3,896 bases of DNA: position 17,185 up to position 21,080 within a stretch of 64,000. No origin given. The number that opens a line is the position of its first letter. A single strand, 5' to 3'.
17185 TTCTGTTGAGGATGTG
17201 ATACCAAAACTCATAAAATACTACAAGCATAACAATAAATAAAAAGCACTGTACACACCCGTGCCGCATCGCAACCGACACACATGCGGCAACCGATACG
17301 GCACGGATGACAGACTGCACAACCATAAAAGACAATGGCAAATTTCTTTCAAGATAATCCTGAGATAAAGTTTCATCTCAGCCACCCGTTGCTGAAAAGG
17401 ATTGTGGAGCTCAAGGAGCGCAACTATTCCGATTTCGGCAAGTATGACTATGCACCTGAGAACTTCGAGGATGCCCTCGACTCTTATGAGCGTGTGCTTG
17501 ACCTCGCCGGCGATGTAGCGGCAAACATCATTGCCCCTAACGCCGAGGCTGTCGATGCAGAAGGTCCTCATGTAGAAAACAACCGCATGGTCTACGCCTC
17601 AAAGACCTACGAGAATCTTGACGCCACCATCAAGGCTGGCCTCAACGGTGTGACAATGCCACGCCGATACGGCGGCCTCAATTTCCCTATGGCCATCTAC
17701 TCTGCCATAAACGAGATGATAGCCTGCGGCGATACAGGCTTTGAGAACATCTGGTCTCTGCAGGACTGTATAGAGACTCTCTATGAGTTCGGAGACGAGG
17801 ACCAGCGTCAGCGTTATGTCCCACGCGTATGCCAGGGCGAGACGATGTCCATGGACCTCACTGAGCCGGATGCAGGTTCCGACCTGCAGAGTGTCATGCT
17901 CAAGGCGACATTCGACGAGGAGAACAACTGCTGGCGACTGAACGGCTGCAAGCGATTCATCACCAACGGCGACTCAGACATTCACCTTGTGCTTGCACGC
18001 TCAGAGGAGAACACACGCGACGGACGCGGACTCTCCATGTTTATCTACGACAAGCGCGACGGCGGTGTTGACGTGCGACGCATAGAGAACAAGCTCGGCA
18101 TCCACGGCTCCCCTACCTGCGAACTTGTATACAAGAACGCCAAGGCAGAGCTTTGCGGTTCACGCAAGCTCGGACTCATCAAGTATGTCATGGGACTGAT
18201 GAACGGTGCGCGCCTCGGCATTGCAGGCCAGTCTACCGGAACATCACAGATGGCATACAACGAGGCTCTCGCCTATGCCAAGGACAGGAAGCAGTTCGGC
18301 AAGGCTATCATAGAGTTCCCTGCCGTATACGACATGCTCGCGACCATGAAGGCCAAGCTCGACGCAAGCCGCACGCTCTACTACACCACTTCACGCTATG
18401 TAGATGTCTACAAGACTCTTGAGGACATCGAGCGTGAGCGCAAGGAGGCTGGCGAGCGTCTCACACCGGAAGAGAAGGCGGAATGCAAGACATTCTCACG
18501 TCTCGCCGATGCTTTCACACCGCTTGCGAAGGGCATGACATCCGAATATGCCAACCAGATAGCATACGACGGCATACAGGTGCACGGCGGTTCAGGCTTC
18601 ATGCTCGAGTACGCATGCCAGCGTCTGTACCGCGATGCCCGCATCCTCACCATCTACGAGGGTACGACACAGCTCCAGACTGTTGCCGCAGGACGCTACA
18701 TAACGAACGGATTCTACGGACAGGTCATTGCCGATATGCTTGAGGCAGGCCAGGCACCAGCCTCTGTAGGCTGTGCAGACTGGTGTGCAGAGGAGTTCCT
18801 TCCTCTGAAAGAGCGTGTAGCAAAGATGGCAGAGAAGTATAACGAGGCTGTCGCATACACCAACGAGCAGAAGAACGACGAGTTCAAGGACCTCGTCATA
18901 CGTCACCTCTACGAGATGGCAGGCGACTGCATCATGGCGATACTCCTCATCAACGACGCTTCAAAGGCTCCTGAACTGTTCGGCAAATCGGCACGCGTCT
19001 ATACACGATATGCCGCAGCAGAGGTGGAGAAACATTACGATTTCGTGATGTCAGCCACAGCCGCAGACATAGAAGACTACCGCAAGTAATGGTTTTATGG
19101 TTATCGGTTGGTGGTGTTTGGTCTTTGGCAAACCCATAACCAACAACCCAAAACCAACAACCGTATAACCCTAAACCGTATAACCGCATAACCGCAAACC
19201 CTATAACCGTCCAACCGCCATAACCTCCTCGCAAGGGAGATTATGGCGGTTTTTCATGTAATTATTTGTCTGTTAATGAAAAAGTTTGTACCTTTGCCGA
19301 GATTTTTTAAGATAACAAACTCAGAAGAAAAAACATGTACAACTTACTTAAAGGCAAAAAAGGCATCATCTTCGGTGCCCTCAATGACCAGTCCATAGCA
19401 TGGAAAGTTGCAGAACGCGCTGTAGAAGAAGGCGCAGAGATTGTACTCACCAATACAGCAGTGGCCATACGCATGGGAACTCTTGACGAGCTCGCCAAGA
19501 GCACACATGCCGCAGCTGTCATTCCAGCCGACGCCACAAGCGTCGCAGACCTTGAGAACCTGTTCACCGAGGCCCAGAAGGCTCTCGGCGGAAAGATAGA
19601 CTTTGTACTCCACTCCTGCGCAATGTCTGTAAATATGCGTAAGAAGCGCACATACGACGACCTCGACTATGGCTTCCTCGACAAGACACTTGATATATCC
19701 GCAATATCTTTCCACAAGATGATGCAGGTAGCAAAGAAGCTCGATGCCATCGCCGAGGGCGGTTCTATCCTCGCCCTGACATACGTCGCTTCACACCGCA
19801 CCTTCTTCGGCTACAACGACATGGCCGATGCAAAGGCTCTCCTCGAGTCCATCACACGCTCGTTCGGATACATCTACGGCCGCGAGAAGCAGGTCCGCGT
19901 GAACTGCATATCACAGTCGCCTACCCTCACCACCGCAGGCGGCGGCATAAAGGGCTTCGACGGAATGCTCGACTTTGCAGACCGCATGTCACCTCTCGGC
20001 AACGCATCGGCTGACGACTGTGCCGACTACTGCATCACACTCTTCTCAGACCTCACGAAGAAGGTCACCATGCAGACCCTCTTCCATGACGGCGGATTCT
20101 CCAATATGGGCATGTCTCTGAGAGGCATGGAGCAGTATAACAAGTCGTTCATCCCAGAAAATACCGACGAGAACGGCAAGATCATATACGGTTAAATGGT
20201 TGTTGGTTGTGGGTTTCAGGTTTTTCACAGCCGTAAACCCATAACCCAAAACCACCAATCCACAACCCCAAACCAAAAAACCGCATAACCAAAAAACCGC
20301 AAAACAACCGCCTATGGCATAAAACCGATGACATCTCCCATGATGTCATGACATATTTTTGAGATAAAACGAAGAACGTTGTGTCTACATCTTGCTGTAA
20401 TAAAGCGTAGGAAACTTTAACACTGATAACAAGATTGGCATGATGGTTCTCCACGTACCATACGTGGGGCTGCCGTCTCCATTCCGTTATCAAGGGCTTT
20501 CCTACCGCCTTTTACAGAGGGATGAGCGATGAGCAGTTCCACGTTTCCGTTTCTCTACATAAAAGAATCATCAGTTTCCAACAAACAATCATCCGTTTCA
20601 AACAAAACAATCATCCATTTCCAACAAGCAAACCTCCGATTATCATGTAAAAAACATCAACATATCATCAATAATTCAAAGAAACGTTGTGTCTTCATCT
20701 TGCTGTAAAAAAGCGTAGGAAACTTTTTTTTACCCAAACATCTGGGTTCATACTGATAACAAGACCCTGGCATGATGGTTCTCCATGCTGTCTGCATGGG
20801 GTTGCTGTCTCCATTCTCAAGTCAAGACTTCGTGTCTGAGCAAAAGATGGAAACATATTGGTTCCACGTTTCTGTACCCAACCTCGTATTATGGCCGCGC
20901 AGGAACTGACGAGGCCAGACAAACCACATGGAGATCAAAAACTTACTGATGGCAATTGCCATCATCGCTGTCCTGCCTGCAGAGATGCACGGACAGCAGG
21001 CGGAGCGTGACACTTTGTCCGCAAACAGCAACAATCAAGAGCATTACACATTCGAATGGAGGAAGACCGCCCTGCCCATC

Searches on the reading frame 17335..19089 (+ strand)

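Call 12: search_protein_families(library=pfam, proteins=[window:17335-19089:+])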
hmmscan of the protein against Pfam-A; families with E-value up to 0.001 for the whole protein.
window:17335-19089:+ (584 aa): 6 families
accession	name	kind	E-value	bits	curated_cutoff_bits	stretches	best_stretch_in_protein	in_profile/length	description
PF00441.29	Acyl-CoA_dh_1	-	9.9e-32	110.6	22.4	2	283-357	5-79/150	Acyl-CoA dehydrogenase, C-terminal domain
PF12186.13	AcylCoA_dehyd_C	-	1.7e-31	109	27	1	484-578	17-110/111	Acyl-CoA dehydrogenase C terminal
PF02770.24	Acyl-CoA_dh_M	-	9.2e-25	87.1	33.3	1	173-268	2-96/97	Acyl-CoA dehydrogenase, middle domain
PF02771.21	Acyl-CoA_dh_N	-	1.4e-14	54.9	22.9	1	52-169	5-113/113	Acyl-CoA dehydrogenase, N-terminal domain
PF08028.16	Acyl-CoA_dh_2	-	7.6e-13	49.3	22.7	1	294-444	1-132/134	Acyl-CoA dehydrogenase, C-terminal domain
PF22924.1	ACOX_C_alpha1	-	0.00016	21.9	27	1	288-456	3-168/169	Acyl-CoA oxidase, C-alpha1 domain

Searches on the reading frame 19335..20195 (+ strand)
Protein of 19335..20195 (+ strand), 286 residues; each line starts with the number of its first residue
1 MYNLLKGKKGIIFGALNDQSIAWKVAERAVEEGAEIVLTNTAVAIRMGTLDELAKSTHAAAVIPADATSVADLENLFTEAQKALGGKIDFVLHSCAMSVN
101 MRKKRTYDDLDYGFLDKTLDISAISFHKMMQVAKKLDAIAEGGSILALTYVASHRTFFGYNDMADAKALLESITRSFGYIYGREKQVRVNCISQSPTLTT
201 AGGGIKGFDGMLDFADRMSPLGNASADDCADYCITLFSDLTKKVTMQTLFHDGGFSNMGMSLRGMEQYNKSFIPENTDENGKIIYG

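Call 12: search_protein_families(library=pfam, proteins=[window:19335-20195:+])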
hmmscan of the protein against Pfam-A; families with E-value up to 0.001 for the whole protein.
window:19335-20195:+ (286 aa): 2 families
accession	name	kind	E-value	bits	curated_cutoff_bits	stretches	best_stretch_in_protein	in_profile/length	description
PF13561.12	adh_short_C2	-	5.3e-58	196.8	27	1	14-256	1-236/236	Enoyl-(Acyl carrier protein) reductase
PF00106.31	adh_short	-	5.7e-12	46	26.6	1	19-200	10-185/195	short chain dehydrogenase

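Call 52: find_encoding_contigs(protein=window:19335-20195:+, flank=1500, max_places=10)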
Protein window:19335-20195:+ (286 aa): 22 contigs read that carry it; 10 places shown.
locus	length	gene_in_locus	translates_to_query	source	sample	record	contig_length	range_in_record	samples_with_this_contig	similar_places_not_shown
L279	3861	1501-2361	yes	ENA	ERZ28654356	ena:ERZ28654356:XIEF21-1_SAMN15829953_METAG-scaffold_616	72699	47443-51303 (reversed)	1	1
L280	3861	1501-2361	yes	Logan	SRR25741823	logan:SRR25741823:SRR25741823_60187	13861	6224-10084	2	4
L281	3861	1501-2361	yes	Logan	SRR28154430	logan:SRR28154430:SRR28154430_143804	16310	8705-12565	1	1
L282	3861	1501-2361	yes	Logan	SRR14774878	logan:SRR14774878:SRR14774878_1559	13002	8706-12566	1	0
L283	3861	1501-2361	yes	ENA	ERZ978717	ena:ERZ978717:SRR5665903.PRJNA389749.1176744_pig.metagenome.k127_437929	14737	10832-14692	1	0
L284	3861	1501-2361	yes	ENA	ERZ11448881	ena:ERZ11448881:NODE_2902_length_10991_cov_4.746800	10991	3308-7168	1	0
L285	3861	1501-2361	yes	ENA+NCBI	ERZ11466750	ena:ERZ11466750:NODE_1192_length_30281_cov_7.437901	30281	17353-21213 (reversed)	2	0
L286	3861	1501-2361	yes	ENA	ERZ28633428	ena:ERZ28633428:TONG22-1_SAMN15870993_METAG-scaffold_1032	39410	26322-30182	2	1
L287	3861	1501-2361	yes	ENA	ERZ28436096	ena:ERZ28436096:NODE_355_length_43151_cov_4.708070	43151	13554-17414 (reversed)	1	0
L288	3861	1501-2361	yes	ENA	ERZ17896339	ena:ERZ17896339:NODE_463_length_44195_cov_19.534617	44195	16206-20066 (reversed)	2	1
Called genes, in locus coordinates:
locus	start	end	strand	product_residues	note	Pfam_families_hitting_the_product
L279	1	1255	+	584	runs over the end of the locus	PF02771:Acyl-CoA_dh_N, PF02770:Acyl-CoA_dh_M, PF00441:Acyl-CoA_dh_1, PF08028:Acyl-CoA_dh_2, PF00441:Acyl-CoA_dh_1, PF12186:AcylCoA_dehyd_C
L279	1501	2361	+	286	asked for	PF00106:adh_short, PF13561:adh_short_C2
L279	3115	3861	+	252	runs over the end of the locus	PF01569:PAP2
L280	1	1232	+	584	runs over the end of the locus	PF02771:Acyl-CoA_dh_N, PF02770:Acyl-CoA_dh_M, PF00441:Acyl-CoA_dh_1, PF08028:Acyl-CoA_dh_2, PF00441:Acyl-CoA_dh_1, PF12186:AcylCoA_dehyd_C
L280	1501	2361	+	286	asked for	PF00106:adh_short, PF13561:adh_short_C2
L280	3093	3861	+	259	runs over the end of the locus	PF01569:PAP2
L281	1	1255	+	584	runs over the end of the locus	PF02771:Acyl-CoA_dh_N, PF02770:Acyl-CoA_dh_M, PF00441:Acyl-CoA_dh_1, PF08028:Acyl-CoA_dh_2, PF00441:Acyl-CoA_dh_1, PF12186:AcylCoA_dehyd_C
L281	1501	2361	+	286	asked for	PF00106:adh_short, PF13561:adh_short_C2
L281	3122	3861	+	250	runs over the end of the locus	PF01569:PAP2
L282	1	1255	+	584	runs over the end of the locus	PF02771:Acyl-CoA_dh_N, PF02770:Acyl-CoA_dh_M, PF00441:Acyl-CoA_dh_1, PF08028:Acyl-CoA_dh_2, PF00441:Acyl-CoA_dh_1, PF12186:AcylCoA_dehyd_C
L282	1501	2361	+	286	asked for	PF00106:adh_short, PF13561:adh_short_C2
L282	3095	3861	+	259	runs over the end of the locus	PF01569:PAP2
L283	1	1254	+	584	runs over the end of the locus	PF02771:Acyl-CoA_dh_N, PF02770:Acyl-CoA_dh_M, PF00441:Acyl-CoA_dh_1, PF08028:Acyl-CoA_dh_2, PF00441:Acyl-CoA_dh_1, PF12186:AcylCoA_dehyd_C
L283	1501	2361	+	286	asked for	PF00106:adh_short, PF13561:adh_short_C2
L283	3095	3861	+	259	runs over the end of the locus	PF01569:PAP2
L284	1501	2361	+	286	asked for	PF00106:adh_short, PF13561:adh_short_C2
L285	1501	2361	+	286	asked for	PF00106:adh_short, PF13561:adh_short_C2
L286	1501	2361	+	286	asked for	PF00106:adh_short, PF13561:adh_short_C2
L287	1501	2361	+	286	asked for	PF00106:adh_short, PF13561:adh_short_C2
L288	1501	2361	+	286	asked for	PF00106:adh_short, PF13561:adh_short_C2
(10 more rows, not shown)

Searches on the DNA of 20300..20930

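Call 75: search_rna_families(source=window, start=20300, end=20930, threshold=evalue, max_evalue=1)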
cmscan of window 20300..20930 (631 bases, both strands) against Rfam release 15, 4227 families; matches with E-value up to 1: 1.
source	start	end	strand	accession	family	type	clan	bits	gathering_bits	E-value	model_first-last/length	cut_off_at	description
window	20529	20626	-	RF04329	snoMe18S-C1367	Gene; snRNA; snoRNA; CD-box;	-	19.1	101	0.66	1-110/110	no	Drosophila C/D box small nucleolar RNA snoMe18S-C1367 family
